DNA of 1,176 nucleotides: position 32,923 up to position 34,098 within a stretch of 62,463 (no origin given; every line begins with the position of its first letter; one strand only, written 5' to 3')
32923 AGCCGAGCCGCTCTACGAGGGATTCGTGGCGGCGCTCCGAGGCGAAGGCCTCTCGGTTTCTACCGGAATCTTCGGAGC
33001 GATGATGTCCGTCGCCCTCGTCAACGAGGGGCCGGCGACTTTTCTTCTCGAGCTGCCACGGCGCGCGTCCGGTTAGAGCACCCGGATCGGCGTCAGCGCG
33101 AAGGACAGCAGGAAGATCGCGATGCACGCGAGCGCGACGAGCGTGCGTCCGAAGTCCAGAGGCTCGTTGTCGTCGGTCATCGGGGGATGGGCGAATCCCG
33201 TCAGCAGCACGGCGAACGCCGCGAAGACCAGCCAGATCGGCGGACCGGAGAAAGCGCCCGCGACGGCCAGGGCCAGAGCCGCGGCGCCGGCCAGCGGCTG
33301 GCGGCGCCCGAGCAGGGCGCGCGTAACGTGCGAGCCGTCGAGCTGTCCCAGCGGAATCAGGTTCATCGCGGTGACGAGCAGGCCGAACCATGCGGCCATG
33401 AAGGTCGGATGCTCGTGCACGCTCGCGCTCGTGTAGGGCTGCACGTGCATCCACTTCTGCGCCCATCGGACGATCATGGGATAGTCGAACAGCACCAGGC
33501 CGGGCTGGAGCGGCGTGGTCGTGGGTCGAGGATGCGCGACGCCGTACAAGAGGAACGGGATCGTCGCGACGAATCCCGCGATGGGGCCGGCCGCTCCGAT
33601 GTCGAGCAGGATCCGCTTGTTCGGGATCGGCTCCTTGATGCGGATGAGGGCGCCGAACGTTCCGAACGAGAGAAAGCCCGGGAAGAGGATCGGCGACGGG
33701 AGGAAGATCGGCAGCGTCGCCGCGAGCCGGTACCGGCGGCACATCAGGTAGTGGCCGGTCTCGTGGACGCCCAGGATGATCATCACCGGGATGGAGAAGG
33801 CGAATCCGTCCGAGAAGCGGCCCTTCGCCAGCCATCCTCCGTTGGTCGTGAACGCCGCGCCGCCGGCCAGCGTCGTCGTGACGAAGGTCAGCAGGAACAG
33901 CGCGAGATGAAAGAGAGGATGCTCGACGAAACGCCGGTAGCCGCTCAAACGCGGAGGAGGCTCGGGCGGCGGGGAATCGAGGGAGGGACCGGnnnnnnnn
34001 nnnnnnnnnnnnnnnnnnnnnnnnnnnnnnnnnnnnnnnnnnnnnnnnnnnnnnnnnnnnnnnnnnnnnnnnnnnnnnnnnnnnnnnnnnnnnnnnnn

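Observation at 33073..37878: Five-gene minus-strand cluster: exported protein, MshEN/GAF-like paralog B, IHF/HU, MshEN/GAF-like paralog A, site-2 protease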

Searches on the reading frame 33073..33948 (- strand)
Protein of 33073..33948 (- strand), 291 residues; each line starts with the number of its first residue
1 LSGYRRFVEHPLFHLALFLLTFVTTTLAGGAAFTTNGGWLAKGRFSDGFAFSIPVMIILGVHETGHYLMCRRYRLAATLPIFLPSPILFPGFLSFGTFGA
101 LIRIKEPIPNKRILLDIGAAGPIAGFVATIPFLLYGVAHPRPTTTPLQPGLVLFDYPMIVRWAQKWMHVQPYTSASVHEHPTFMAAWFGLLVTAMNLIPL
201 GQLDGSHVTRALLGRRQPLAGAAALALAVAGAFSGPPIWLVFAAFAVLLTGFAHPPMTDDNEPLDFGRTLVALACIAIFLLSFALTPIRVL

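Call 3: search_protein_families(library=pfam, proteins=[window:33073-33948:-], max_evalue=0.1)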
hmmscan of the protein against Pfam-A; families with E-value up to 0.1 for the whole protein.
window:33073-33948:- (291 aa): 1 family
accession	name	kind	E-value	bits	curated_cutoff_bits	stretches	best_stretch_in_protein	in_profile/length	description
PF02163.28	Peptidase_M50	-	6.2e-18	65.4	27.2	1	50-225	1-208/221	Peptidase family M50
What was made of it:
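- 33073..33996 (-): M50 (site-2 protease family) polytopic zinc metalloprotease. It is 307 aa if it starts at CTG 33996 overlapping A's stop, or 291 aa if it starts at TTG 33948. PF02163 65.4 bits (call 3).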

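Call 4: search_protein_families(library=ncbifam, proteins=[window:33073-33948:-], max_evalue=0.1)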
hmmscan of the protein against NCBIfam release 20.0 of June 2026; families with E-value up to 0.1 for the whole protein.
window:33073-33948:- (291 aa): 1 family
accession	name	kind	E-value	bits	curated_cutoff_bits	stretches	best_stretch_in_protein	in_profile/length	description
NF050101.1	SepX_GlpR_4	equivalog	0.016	15.3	110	1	208-252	99-145/176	divisome protein SepX/GlpR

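Call 75: search_solved_structures(query=window:33073-33948:-, max_evalue=1, show_alignments=1)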
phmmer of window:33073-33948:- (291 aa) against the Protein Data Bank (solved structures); distinct sequences matched with E-value up to 1: 1.
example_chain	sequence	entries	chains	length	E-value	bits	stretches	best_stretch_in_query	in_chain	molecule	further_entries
7aih_BG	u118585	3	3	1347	0.058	15.8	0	141-191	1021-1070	mL100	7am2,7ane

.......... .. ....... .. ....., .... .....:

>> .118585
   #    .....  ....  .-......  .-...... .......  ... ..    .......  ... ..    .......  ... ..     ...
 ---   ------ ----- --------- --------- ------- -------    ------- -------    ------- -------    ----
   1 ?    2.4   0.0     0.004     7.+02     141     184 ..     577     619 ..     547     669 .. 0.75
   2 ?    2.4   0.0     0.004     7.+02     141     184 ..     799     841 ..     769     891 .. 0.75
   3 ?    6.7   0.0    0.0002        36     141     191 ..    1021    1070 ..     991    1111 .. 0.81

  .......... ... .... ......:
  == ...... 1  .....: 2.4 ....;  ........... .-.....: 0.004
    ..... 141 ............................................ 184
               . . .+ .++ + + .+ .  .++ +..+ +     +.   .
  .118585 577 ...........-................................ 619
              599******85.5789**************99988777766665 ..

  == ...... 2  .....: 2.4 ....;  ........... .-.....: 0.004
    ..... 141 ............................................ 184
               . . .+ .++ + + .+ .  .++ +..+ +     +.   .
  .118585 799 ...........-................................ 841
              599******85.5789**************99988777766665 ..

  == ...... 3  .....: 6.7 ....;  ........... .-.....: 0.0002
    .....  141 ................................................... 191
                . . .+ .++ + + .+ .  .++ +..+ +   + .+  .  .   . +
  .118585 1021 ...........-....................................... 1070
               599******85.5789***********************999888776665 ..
